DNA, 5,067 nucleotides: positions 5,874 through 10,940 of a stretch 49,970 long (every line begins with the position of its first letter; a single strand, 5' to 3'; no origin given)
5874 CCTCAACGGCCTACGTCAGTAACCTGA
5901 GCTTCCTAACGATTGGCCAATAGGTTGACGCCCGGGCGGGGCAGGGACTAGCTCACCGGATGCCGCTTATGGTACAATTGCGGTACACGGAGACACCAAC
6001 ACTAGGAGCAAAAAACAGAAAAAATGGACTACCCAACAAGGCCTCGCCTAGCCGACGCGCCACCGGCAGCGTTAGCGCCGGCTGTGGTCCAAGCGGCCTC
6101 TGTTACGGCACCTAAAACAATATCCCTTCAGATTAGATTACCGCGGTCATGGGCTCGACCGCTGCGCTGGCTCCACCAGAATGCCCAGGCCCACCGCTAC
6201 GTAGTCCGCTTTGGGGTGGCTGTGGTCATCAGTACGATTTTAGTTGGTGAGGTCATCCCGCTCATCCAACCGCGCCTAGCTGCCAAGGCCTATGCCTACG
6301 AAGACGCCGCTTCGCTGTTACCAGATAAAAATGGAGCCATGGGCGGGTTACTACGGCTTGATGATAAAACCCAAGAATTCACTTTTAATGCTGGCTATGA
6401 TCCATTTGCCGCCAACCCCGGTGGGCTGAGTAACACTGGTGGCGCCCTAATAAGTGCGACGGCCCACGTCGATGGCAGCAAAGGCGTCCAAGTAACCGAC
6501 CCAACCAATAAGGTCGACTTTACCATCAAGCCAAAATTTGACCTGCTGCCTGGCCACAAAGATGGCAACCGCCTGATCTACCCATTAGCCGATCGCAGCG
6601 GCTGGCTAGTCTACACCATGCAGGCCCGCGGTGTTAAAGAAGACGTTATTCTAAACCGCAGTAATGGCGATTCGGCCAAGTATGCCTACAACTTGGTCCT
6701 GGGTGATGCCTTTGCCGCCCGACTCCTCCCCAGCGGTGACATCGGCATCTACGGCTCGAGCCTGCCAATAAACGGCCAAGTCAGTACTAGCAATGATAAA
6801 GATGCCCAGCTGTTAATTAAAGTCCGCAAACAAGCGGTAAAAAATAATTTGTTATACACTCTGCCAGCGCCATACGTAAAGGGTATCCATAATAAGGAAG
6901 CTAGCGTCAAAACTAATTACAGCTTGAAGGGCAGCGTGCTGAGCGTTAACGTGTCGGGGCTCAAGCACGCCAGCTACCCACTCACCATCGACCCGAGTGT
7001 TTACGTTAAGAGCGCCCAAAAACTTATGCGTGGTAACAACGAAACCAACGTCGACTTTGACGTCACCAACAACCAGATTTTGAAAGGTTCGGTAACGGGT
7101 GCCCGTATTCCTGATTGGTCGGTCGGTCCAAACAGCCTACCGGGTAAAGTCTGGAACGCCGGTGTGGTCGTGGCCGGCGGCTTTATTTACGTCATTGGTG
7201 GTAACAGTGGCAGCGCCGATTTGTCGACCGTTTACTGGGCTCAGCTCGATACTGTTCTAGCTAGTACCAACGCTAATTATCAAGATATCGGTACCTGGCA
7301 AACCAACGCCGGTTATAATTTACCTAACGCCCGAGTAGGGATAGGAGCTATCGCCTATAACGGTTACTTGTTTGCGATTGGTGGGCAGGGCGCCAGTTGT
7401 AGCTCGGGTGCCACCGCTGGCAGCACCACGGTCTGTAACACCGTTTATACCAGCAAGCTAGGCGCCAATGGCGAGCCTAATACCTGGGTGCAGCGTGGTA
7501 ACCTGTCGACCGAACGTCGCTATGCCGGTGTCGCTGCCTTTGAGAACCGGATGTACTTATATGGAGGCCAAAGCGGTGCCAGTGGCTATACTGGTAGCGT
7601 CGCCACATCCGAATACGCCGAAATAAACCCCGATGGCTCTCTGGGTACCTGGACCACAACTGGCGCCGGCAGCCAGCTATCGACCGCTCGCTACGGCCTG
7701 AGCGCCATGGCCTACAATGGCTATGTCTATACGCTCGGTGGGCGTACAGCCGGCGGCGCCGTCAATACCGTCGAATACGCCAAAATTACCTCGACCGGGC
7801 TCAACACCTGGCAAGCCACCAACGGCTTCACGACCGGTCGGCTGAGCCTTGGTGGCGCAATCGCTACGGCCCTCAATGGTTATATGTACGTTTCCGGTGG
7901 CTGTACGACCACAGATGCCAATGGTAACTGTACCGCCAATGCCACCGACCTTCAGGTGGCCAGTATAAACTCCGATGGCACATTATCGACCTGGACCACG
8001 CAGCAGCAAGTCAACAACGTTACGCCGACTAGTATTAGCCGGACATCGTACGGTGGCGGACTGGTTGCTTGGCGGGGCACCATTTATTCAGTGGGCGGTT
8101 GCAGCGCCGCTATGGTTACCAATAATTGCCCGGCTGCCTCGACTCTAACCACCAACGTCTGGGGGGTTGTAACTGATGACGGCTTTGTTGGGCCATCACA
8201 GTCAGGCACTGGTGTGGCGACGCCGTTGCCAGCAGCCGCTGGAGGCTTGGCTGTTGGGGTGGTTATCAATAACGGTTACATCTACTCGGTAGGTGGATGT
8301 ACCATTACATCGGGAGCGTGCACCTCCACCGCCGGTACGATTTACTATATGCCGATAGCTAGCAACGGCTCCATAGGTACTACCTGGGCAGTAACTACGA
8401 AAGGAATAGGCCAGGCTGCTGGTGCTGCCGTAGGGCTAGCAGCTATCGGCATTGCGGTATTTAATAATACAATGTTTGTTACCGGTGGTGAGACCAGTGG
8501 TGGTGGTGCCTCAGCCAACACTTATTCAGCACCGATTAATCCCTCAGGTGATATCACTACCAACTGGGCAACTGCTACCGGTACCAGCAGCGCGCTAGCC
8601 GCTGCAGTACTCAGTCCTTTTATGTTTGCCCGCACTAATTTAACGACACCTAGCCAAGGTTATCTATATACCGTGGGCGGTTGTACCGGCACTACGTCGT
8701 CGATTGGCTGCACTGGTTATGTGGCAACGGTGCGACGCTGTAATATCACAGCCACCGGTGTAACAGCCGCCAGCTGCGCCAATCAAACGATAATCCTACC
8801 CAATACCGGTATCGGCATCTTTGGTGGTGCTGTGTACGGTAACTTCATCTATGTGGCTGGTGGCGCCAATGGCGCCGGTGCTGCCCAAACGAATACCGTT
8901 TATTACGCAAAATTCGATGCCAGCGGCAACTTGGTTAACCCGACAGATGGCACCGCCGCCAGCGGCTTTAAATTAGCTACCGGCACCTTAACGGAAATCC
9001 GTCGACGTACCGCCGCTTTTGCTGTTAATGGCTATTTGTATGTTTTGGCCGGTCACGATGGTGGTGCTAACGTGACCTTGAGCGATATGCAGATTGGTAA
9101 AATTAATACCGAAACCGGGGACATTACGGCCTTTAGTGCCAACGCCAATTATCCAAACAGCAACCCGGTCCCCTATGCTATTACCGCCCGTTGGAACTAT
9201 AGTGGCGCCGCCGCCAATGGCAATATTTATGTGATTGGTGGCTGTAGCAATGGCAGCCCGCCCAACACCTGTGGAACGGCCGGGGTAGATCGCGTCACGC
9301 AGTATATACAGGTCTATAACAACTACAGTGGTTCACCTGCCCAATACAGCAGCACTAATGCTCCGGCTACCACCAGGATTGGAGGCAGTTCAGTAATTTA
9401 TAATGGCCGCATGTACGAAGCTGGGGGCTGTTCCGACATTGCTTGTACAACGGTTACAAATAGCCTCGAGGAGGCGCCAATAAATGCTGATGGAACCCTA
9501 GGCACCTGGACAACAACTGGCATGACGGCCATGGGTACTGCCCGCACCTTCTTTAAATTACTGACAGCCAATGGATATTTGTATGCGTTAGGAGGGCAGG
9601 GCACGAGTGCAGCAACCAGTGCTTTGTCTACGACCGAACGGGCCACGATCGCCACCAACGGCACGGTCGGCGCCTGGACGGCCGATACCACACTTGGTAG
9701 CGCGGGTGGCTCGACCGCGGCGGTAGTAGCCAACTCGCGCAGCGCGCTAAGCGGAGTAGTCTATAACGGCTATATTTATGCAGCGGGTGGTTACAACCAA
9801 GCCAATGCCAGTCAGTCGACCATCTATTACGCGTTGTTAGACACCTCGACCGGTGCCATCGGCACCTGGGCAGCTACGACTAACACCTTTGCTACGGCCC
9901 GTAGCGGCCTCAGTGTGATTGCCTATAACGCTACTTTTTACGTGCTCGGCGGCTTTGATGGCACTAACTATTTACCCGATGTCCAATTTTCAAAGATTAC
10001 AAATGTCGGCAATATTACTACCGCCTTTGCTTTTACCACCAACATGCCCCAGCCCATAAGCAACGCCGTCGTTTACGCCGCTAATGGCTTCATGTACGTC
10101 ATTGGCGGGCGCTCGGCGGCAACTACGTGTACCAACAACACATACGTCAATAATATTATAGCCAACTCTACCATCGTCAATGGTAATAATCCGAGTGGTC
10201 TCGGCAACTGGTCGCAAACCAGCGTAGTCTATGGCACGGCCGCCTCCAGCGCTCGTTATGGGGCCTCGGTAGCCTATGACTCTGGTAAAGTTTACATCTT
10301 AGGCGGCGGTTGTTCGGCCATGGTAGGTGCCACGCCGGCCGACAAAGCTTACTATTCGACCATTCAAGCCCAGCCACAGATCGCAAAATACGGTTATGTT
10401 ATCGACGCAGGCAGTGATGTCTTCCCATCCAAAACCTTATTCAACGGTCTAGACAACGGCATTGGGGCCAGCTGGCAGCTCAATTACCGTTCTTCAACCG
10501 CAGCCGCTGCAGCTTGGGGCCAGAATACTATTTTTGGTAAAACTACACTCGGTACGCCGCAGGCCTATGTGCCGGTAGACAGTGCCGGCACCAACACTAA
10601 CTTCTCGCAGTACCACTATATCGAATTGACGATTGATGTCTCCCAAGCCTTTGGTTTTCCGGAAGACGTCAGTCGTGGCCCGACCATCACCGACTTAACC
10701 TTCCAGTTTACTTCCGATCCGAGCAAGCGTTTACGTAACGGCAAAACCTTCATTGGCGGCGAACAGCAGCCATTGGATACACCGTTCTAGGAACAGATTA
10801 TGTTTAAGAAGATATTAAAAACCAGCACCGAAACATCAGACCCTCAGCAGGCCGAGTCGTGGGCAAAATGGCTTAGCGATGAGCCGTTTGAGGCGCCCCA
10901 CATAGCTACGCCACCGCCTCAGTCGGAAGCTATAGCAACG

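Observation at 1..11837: Co-directional giant surface module: >1970-aa repeat fibre, 18-blade Kelch protein and a single-pass partner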

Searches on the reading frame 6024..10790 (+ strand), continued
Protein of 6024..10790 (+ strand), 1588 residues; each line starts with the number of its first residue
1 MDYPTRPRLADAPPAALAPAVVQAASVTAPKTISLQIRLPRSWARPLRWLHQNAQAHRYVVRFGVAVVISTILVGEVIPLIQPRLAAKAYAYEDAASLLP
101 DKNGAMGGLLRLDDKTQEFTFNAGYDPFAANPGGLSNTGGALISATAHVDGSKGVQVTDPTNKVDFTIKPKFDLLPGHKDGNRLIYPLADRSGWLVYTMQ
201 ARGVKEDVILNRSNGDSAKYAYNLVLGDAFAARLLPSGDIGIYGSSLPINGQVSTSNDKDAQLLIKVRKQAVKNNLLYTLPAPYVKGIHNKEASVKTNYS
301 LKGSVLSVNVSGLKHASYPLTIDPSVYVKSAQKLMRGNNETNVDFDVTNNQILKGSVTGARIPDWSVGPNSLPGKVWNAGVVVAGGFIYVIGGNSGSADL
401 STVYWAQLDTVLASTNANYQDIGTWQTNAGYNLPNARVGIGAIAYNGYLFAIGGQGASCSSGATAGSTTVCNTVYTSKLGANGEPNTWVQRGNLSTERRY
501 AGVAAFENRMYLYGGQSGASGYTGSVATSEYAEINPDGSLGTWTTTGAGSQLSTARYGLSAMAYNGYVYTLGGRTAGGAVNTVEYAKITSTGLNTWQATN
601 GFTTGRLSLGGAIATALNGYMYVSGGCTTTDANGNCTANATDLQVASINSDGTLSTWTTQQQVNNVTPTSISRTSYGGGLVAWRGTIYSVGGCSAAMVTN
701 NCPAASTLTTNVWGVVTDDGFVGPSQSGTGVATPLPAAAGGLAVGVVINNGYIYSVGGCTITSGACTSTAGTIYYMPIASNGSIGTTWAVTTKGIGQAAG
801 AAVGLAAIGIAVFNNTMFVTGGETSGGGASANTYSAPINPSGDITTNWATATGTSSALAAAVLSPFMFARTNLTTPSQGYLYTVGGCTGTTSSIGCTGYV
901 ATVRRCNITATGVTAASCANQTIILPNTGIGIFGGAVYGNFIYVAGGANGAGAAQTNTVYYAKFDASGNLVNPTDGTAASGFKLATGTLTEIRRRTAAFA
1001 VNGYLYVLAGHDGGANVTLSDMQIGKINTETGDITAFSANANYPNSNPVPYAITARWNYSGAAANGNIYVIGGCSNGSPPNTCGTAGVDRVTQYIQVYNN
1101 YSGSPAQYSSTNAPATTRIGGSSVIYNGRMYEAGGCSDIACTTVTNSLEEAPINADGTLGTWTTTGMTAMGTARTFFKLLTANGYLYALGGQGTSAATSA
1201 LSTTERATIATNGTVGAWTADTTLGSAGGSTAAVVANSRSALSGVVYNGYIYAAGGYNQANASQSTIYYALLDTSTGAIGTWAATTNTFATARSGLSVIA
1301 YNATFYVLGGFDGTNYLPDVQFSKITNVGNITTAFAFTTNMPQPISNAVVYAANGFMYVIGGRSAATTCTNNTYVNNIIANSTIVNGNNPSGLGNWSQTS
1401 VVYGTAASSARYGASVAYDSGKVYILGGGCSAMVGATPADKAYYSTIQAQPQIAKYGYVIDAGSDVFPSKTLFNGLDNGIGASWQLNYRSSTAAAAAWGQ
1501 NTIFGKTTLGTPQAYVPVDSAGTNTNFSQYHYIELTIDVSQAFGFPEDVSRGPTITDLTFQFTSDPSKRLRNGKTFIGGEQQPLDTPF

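Call 80: search_protein_families(library=pfam, proteins=[L030:4286-5284:+, L026:5449-6411:+, L030:3146-4276:+, L060:16574-17134:-, L079:16194-16724:-, L003:1208-2263:+, L003:2996-4054:+, L003:4144-5493:+, L003:5493-6584:+, L054:16632-17396:+], max_evalue=0.01)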
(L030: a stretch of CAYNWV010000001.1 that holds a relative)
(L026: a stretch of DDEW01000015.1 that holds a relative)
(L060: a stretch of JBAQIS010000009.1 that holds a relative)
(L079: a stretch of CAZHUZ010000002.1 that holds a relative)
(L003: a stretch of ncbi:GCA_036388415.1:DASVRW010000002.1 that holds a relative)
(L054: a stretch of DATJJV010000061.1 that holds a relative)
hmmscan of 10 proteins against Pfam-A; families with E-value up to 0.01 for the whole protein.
L030:4286-5284:+ (332 aa): 0 families

L026:5449-6411:+ (320 aa): 4 families
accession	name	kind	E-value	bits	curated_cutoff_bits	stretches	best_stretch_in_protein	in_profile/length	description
PF09136.16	Glucodextran_B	-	1.5e-06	28.4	27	1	75-144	4-70/83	Glucodextranase, domain B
PF17936.7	Big_6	-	0.00021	21.9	27.6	0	84-148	9-75/83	Bacterial Ig domain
PF00801.26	PKD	-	0.00048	20.5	23.5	1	225-255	48-73/80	PKD domain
PF17957.7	Big_7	-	0.001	20.1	24.1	0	74-128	3-58/70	Bacterial Ig domain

L030:3146-4276:+ (376 aa): 1 family
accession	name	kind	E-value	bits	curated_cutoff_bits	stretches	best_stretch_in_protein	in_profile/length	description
PF10989.13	DUF2808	-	0.0012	19.3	25.3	1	70-175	29-133/146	Protein of unknown function (DUF2808)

L060:16574-17134:- (186 aa): 0 families

L079:16194-16724:- (176 aa): 0 families

L003:1208-2263:+ (351 aa): 2 families
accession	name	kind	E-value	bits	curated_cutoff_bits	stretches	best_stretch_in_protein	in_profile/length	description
PF00041.27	fn3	-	0.00036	21.1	25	1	147-179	49-80/84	Fibronectin type III domain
PF16656.11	Pur_ac_phosph_N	-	0.0056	17.7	30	0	146-179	60-88/93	Purple acid Phosphatase, N-terminal domain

L003:2996-4054:+ (352 aa): 0 families

L003:4144-5493:+ (449 aa): 0 families

L003:5493-6584:+ (363 aa): 1 family
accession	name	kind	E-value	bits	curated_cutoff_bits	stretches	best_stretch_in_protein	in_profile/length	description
PF06030.18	WxLIP_PGBD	-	0.0016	18.9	27.3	1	77-171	25-119/121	WxL Interacting Protein, peptidoglycan binding domain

L054:16632-17396:+ (254 aa): 8 families
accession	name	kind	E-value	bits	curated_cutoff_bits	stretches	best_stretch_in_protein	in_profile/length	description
PF13614.12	AAA_31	-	1.8e-60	204.3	27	1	4-176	2-176/177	AAA domain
PF01656.29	CbiA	-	9.8e-30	103.5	25.4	1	6-227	1-124/125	CobQ/CobB/MinD/ParA nucleotide binding domain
PF10609.15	ParA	-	1.8e-12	47.7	27.1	1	3-248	3-245/246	NUBPL iron-transfer P-loop NTPase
PF00142.24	Fer4_NifH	-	3.5e-10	40.2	25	1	9-50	5-46/271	4Fe-4S iron sulfur cluster binding proteins, NifH/frxC family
PF09140.17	MipZ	-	9.4e-09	35.4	20.7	1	5-169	2-151/262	ATPase MipZ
PF02374.21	ArsA_ATPase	-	2e-07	31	24.3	1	8-44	5-41/305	Anion-transporting ATPase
PF06564.18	CBP_BcsQ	-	3.1e-06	27.3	21.3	1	5-223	3-208/234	Cellulose biosynthesis protein BcsQ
PF07015.17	VirC1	-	0.00047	20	24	0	5-41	3-39/231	VirC1 protein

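Call 85: search_protein_families(library=pfam, alignment_id=A7, max_evalue=0.1)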
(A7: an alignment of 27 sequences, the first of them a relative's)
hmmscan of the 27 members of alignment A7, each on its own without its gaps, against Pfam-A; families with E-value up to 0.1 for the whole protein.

A. member 1, L003:4138-5490:+ (451 aa): 1 family
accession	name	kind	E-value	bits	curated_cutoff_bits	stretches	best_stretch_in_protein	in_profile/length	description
PF18981.6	InlK_D3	-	0.053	14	25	0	259-308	24-73/75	Internalin K domain (D3/D4)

B. families by the number of members that match (of 27 scanned): 14 families
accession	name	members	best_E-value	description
PF06030.18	WxLIP_PGBD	21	3.3e-06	WxL Interacting Protein, peptidoglycan binding domain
PF22680.2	Glyco_hydro_123_N_2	15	0.0015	Glycoside hydrolase 123 N-terminal domain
PF11614.14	FixG_C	6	0.00066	IG-like fold at C-terminal of FixG, putative oxidoreductase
PF06280.18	fn3_5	4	0.014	Fn3-like domain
PF10633.15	NPCBM_assoc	2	0.047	NPCBM-associated, NEW3 domain of alpha-galactosidase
PF23619.1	Ig_VWA7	1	0.012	VWA7 Ig-like domain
PF06305.16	LapA_dom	1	0.013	Lipopolysaccharide assembly protein A domain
PF16594.10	ATP-synt_Z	1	0.037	Putative AtpZ or ATP-synthase-associated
PF24421.1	Ig_J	1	0.046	Tip attachment protein J, Ig-like domain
PF08592.16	Anthrone_oxy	1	0.051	Anthrone oxygenase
PF18981.6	InlK_D3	1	0.053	Internalin K domain (D3/D4)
PF03672.18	UPF0154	1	0.063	Uncharacterised protein family (UPF0154)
PF02369.22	Big_1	1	0.085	Bacterial Ig-like domain (group 1)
PF13985.11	YbgS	1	0.09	YbgS-like protein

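Call 86: search_protein_families(library=pfam, alignment_id=A8, max_evalue=0.1)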
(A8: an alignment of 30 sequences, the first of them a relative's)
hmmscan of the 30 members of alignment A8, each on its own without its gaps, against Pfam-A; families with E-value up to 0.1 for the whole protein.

A. member 1, L022:2164-3342:+ (393 aa): 0 families

B. families by the number of members that match (of 30 scanned): 7 families
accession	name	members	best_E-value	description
PF10989.13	DUF2808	4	0.0012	Protein of unknown function (DUF2808)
PF23623.1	GBD_IRG7_N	1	0.00094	IRG7 N-terminal galactose binding domain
PF25678.1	DUF7946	1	0.014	Domain of unknown function (DUF7946)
PF12721.12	RHIM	1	0.019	RIP homotypic interaction motif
PF23923.1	DUF7262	1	0.027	Family of unknown function (DUF7262)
PF00686.25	CBM_20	1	0.091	Starch binding domain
PF07338.18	YdgH_BhsA-like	1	0.096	YdgH/BhsA/McbA-like domain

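Call 102: find_encoding_contigs(protein=P0016, flank=10000, max_places=1)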
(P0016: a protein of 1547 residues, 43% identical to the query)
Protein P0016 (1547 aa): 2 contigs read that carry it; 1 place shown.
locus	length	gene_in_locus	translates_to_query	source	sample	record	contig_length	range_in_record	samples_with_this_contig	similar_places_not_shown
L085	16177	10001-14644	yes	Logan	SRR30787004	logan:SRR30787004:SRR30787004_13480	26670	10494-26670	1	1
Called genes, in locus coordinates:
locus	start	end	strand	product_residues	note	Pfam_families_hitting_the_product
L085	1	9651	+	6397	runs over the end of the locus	PF09956:Phage_cement_2 (faint)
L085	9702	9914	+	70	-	-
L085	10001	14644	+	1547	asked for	PF25210:Kelch_FKB95 (faint), PF01344:Kelch_1 (faint), PF13964:Beta-prop_Calicin (faint), PF24681:Kelch_KLHDC2_KLHL20_DRC7 (weak), PF24681:Kelch_KLHDC2_KLHL20_DRC7, PF13415:Beta-prop_FBX42, PF24681:Kelch_KLHDC2_KLHL20_DRC7, PF13415:Beta-prop_FBX42 (weak), +2 more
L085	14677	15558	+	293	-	-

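Call 106: search_solved_structures(query=A10, max_evalue=10, show_alignments=1)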
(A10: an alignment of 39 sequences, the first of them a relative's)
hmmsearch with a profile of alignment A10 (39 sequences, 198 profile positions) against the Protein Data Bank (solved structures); distinct sequences matched with E-value up to 10: 1.
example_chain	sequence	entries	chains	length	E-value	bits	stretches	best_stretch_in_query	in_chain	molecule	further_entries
7nj3_F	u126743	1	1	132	0.74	12.5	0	68-92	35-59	Nanobody8196 core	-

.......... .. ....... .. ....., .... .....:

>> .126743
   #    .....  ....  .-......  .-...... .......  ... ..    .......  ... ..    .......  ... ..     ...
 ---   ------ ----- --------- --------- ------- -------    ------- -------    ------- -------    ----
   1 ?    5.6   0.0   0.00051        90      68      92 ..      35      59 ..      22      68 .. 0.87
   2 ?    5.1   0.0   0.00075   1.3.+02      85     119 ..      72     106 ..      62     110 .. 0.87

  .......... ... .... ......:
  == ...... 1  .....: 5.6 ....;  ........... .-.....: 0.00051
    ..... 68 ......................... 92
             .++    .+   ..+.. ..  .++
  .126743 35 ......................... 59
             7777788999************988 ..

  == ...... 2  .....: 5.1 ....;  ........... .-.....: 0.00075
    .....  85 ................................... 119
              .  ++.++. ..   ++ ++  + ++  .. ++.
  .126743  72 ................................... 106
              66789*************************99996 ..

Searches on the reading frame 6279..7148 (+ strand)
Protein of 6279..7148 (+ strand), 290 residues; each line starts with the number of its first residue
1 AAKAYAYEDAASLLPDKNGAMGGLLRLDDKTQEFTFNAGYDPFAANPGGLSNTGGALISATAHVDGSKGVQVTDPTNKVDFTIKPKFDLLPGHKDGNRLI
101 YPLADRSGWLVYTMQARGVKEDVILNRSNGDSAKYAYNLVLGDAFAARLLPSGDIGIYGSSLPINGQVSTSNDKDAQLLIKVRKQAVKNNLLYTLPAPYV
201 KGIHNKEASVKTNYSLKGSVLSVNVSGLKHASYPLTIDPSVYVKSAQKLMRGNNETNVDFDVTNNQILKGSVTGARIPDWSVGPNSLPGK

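Call 63: search_solved_structures(query=A5, max_evalue=10)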
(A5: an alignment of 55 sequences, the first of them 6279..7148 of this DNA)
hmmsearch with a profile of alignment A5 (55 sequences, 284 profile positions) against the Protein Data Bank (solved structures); distinct sequences matched with E-value up to 10: 0.

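Call 72: search_protein_families(library=pfam, alignment_id=A5, max_evalue=1)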
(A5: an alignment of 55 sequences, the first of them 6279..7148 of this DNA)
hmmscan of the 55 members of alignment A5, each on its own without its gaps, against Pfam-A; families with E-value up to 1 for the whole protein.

A. member 1, window:6279-7148:+ (290 aa): 1 family
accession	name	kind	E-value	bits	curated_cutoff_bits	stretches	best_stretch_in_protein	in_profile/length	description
PF25778.1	DUF7948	-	0.00066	20.2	27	1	164-239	144-213/214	Domain of unknown function (DUF7948)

B. families by the number of members that match (of 55 scanned): 17 families
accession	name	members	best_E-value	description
PF25778.1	DUF7948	9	5.4e-05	Domain of unknown function (DUF7948)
PF08922.17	DUF1905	3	0.15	Domain of unknown function (DUF1905)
PF03639.19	Glyco_hydro_81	2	0.01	Glycosyl hydrolase family 81 N-terminal domain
PF21602.3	GldM_3rd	2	0.096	GldM third domain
PF13205.12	Big_5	1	0.015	Bacterial Ig-like domain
PF19408.5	PKD_6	1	0.029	PKD-like domain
PF22349.1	Fervidolysin_SD2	1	0.051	Fervidolysin, second beta-sandwich domain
PF22184.2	CBM_56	1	0.058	Carbohydrate binding module family 56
PF07943.18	PBP5_C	1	0.088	Penicillin-binding protein 5, C-terminal domain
PF14930.12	Qn_am_d_aII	1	0.093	Quinohemoprotein amine dehydrogenase, alpha subunit domain II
PF01318.25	Bromo_coat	1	0.096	Bromovirus coat protein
PF04378.19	RsmJ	1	0.1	Ribosomal RNA large subunit methyltransferase D, RlmJ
PF19944.4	DUF6406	1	0.11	Family of unknown function (DUF6406)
PF21551.2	CSL4_N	1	0.15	Exosome complex component CSL4, N-terminal domain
PF16241.10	DUF4900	1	0.17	Domain of unknown function (DUF4900)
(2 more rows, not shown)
